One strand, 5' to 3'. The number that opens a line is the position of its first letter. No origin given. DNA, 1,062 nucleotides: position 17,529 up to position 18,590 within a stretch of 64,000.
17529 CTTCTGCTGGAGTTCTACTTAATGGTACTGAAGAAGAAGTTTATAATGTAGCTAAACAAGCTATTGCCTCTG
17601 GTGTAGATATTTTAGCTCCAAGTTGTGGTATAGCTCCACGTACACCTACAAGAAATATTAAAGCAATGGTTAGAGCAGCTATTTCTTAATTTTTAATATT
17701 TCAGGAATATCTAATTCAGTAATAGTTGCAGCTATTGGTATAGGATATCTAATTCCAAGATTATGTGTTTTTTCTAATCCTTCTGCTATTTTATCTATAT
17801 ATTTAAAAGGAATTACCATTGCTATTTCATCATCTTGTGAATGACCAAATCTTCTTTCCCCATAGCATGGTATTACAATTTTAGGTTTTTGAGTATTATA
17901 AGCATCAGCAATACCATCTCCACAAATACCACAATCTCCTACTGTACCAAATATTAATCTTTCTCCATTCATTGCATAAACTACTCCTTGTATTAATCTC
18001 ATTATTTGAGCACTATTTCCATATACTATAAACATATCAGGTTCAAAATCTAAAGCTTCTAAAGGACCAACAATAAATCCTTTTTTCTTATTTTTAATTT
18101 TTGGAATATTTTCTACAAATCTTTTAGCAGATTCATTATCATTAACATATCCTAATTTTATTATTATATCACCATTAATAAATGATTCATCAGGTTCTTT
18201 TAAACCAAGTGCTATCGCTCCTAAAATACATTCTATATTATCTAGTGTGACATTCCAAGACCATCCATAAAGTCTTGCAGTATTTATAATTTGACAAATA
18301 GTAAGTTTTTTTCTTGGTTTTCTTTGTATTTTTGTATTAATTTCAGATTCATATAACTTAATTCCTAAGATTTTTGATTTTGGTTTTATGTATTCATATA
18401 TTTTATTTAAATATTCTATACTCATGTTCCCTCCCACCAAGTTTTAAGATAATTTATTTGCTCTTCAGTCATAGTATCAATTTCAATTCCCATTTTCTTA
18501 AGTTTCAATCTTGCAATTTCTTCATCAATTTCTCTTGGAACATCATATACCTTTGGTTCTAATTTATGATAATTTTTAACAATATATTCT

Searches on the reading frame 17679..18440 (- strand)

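Call 36: search_protein_families(library=pfam, proteins=[window:17679-18440:-], max_evalue=0.001)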
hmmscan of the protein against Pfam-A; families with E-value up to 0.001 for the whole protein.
window:17679-18440:- (253 aa): 1 family
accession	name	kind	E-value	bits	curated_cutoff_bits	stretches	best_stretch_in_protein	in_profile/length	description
PF02596.20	DUF169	-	3.8e-56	190.7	27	1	13-221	1-209/209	Uncharacterised ArCR, COG2043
